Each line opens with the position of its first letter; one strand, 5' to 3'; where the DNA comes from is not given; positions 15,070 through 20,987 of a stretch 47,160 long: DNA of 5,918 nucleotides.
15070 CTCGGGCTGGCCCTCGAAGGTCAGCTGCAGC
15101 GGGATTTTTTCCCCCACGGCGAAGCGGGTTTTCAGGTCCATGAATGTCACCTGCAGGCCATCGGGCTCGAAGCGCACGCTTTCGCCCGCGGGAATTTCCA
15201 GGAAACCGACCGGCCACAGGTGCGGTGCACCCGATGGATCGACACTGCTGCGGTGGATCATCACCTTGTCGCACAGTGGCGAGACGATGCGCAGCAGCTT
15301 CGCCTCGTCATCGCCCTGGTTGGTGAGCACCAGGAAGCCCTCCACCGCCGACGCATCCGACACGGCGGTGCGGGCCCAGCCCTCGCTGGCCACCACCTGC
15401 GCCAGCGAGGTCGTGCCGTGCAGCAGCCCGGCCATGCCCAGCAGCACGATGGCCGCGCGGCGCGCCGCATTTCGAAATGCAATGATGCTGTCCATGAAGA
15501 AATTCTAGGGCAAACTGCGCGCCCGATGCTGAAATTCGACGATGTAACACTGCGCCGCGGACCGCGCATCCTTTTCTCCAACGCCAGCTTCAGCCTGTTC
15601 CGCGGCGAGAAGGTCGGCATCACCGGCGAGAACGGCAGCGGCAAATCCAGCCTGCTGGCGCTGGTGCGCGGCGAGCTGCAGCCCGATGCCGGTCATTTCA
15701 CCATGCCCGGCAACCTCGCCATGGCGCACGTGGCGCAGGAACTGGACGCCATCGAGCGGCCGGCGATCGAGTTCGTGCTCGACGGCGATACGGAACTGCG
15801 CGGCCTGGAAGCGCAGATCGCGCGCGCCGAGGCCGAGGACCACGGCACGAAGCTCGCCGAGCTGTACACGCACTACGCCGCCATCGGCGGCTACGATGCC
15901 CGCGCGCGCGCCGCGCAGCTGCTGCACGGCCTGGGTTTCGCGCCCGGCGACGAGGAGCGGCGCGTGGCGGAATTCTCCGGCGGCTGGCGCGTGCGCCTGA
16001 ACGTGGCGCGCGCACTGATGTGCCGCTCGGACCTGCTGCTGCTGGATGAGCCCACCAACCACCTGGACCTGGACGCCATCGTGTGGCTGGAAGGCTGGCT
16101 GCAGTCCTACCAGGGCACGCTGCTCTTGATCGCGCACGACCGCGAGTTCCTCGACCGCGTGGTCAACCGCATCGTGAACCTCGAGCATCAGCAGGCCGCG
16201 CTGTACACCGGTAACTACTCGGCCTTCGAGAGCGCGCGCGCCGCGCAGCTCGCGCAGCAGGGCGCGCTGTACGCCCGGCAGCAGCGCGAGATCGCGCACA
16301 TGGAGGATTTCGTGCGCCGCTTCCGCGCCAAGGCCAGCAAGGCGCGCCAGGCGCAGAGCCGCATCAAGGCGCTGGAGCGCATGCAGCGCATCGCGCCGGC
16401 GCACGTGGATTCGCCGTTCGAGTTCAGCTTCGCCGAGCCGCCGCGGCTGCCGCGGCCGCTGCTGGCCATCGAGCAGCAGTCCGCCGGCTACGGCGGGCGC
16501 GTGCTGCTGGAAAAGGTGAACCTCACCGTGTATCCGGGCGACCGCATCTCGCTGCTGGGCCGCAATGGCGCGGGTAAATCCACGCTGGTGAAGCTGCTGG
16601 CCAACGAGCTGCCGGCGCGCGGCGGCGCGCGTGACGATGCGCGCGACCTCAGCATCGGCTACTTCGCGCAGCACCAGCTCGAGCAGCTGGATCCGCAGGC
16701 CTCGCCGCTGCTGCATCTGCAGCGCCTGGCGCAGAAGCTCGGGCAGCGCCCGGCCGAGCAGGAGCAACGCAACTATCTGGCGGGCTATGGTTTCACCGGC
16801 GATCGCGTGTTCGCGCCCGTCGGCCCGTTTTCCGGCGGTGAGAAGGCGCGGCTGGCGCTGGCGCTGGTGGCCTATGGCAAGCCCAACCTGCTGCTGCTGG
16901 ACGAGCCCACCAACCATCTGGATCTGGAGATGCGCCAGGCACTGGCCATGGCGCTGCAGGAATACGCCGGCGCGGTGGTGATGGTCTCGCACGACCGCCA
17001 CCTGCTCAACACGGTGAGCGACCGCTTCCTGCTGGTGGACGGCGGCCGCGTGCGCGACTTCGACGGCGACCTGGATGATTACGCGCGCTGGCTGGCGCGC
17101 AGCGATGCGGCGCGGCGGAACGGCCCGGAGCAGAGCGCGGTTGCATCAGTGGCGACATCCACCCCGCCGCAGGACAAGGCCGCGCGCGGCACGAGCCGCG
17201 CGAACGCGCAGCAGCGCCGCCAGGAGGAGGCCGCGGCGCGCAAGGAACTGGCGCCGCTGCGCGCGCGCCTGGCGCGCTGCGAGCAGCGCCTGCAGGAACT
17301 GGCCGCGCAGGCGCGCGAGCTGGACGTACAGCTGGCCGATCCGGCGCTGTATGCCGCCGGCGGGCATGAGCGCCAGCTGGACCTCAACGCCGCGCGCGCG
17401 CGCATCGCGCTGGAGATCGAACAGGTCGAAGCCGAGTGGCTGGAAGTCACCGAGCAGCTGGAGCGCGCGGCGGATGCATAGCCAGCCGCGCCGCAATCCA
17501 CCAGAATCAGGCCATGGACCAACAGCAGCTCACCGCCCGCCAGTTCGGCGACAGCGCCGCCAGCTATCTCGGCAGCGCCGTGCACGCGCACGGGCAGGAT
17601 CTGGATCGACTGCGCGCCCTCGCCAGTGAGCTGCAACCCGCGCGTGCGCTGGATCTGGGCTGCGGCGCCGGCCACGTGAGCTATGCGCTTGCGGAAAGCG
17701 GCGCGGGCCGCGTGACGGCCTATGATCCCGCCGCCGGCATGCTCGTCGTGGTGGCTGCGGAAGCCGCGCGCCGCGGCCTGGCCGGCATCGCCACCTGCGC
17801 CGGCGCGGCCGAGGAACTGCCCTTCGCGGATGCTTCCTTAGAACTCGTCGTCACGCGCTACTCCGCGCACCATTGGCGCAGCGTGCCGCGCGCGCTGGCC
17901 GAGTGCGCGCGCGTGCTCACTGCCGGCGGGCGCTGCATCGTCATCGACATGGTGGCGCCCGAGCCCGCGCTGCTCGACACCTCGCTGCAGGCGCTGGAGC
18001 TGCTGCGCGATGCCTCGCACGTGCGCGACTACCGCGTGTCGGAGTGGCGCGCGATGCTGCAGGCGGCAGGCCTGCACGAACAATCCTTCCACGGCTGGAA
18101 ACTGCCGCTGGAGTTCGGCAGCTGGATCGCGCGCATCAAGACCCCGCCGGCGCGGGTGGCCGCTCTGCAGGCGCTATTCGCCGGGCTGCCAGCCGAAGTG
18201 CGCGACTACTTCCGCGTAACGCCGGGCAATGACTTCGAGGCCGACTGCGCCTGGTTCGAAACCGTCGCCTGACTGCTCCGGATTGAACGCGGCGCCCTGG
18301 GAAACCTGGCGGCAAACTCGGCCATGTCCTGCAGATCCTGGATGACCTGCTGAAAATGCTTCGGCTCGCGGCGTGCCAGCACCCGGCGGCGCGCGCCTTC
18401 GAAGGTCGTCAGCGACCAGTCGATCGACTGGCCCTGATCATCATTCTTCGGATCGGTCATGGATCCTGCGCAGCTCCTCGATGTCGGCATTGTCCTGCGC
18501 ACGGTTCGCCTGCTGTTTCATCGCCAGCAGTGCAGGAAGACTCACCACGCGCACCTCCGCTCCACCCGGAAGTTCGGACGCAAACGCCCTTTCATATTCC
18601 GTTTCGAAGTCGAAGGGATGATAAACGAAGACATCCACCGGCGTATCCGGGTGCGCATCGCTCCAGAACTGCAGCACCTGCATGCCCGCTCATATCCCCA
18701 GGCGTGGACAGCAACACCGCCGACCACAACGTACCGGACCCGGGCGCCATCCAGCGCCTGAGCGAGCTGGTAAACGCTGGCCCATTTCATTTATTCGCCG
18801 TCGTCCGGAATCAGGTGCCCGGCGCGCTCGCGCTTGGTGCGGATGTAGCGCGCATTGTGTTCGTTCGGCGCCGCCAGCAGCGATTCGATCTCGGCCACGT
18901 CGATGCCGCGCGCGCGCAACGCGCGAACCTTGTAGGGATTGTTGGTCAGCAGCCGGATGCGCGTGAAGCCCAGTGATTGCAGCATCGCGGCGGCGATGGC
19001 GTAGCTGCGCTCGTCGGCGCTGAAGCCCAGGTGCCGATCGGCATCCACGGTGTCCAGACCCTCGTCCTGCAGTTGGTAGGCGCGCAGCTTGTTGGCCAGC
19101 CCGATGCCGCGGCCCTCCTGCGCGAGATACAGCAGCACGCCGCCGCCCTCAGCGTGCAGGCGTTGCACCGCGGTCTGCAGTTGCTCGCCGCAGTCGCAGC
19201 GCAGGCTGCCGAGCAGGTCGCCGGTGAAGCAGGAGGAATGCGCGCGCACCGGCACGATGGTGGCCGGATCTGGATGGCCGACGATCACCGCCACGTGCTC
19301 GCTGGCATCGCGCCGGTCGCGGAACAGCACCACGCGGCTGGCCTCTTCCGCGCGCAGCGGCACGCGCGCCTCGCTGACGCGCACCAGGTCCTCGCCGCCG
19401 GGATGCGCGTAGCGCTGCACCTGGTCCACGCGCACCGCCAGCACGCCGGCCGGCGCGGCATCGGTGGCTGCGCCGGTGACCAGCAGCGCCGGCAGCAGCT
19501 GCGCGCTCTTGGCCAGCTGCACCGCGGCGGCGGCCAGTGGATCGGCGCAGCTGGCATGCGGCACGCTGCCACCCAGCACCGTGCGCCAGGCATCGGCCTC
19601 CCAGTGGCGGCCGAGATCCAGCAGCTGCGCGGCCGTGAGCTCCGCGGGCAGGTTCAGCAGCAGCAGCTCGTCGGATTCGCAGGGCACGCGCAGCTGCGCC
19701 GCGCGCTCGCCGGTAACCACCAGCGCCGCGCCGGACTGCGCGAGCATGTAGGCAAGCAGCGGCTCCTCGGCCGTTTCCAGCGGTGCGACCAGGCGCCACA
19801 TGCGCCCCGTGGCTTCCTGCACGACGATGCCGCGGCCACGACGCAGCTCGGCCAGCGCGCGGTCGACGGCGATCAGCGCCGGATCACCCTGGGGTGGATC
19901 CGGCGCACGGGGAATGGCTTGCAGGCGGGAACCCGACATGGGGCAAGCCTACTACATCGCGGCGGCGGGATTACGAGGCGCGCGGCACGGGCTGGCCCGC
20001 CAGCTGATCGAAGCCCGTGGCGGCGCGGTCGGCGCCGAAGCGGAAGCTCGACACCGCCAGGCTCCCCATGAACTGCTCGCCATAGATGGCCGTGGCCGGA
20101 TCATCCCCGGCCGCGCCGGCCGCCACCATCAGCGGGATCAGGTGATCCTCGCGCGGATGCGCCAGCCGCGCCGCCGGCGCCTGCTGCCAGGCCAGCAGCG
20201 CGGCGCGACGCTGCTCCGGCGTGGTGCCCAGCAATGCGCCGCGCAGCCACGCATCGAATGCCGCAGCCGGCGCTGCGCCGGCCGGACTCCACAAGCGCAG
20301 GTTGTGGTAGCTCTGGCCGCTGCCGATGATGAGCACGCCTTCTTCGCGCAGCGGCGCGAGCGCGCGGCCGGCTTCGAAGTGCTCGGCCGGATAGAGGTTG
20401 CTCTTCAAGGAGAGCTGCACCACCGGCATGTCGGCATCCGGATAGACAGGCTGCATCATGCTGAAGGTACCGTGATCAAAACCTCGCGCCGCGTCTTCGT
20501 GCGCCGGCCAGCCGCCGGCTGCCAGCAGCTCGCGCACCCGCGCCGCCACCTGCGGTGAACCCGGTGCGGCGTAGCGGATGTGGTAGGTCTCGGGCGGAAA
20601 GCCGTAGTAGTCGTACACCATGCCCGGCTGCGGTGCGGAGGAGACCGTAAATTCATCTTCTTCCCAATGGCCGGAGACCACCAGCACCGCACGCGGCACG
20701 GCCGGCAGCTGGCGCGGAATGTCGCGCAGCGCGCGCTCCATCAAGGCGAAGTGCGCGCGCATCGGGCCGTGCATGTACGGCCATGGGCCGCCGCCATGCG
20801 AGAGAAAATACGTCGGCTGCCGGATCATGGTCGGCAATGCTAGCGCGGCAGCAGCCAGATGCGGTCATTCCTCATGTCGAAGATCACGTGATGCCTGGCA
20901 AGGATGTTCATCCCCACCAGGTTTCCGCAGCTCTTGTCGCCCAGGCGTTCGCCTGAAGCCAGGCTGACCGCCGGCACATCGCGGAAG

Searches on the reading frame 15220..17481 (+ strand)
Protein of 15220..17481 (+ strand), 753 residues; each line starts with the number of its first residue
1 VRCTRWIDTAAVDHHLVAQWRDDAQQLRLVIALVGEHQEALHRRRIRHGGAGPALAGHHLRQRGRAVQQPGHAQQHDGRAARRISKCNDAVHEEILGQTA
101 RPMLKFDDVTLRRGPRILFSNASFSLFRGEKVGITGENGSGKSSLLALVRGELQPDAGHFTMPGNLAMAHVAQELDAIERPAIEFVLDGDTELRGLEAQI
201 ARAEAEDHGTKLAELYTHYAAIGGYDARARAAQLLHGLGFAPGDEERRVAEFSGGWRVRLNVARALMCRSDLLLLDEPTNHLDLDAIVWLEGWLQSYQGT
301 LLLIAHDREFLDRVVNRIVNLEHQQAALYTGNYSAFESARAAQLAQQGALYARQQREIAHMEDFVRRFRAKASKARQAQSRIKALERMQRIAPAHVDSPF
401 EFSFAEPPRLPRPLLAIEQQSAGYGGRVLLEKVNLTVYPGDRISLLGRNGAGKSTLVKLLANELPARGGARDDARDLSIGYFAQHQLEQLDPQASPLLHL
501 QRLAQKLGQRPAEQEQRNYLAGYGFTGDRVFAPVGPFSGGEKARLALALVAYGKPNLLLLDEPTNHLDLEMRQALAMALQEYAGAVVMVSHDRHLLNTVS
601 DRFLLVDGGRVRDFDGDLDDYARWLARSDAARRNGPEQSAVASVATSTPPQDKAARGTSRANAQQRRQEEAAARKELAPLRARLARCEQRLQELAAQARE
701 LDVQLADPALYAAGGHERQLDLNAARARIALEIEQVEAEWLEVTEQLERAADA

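Call 67: search_protein_families(library=pfam, proteins=[window:15220-17481:+], max_evalue=0.001)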
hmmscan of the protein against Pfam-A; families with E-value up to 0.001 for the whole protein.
window:15220-17481:+ (753 aa): 10 families
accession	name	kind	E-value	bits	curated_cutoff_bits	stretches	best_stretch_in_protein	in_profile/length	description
PF00005.33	ABC_tran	-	8.1e-48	162.9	25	2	120-280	2-137/137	ABC transporter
PF12848.13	ABC_tran_Xtn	-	6.5e-28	97.1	25.9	1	320-398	2-81/85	ABC transporter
PF13304.12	AAA_21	-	4e-14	53.8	27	1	472-596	171-303/304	AAA domain, putative AbiEii toxin, Type IV TA system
PF02463.25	SMC_N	-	3.7e-10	40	40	0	537-599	137-205/220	RecF/RecN/SMC N terminal domain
PF13555.12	AAA_29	-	2.9e-07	30.6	27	0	129-146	22-39/61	P-loop containing region of AAA domain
PF13401.12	AAA_22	-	1.7e-06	28.8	27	0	444-513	9-64/130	AAA domain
PF13191.12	AAA_16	-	9e-06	26.7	32.6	0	443-553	27-124/167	AAA ATPase domain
PF16326.10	ABC_tran_CTD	-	0.00013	22.5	32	0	682-743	8-67/69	ABC transporter C-terminal domain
PF03308.22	MeaB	-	0.00024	20.6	23.1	0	426-468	19-61/273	Methylmalonyl Co-A mutase-associated GTPase MeaB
PF05729.18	NACHT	-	0.00056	20.2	26.7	0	442-472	2-32/167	NACHT domain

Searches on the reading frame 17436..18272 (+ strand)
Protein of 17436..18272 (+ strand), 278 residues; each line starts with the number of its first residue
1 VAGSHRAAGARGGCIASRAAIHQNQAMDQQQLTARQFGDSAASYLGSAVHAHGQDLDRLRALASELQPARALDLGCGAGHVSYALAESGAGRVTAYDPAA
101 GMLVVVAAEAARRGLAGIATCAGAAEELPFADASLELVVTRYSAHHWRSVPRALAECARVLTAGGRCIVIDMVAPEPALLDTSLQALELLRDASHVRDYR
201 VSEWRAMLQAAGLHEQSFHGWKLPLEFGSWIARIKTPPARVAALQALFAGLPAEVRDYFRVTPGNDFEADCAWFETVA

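Call 67: search_protein_families(library=pfam, proteins=[window:17436-18272:+], max_evalue=0.001)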
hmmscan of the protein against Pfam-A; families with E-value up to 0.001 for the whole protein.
window:17436-18272:+ (278 aa): 9 families
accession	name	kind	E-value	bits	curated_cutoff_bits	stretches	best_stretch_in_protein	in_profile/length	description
PF08241.18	Methyltransf_11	-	1.2e-21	77.6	21.2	1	72-169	1-95/95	Methyltransferase domain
PF13649.12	Methyltransf_25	-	3.5e-19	69.7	27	1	72-165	2-97/97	Methyltransferase domain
PF13847.12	Methyltransf_31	-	2.5e-15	56.9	27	1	70-180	6-114/145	Methyltransferase domain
PF01209.24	Ubie_methyltran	-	7.2e-13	48.9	20.1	1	59-185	39-167/233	ubiE/COQ5 methyltransferase family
PF13489.12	Methyltransf_23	-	8e-13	48.9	27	1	59-213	14-159/164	Methyltransferase domain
PF08242.18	Methyltransf_12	-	7.4e-12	46.3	30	1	72-167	1-98/98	Methyltransferase domain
PF05175.20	MTS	-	4.5e-05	23.6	23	1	62-191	23-161/170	Methyltransferase small domain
PF00891.24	Methyltransf_2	-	0.00018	21.3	22.3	1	72-213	67-209/210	O-methyltransferase domain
PF03848.20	TehB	-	0.00085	19.2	20.4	0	65-130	28-92/193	Tellurite resistance protein TehB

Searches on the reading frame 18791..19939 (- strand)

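Call 67: search_protein_families(library=pfam, proteins=[window:18791-19939:-], max_evalue=0.001)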
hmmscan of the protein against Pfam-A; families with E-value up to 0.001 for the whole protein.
window:18791-19939:- (382 aa): 1 family
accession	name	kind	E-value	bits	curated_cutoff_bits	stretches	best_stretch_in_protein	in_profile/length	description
PF00925.25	GTP_cyclohydro2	-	5.6e-58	195.6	23.3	1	187-350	2-162/165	GTP cyclohydrolase II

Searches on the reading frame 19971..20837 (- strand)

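Call 6: search_protein_families(library=pfam, proteins=[window:19971-20837:-], max_evalue=0.01)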
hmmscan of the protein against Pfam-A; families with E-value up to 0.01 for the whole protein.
window:19971-20837:- (288 aa): 1 family
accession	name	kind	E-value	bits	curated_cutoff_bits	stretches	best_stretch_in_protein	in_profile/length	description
PF02900.23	LigB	-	1.3e-26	93.7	26.3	1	9-248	2-248/269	Catalytic LigB subunit of aromatic ring-opening dioxygenase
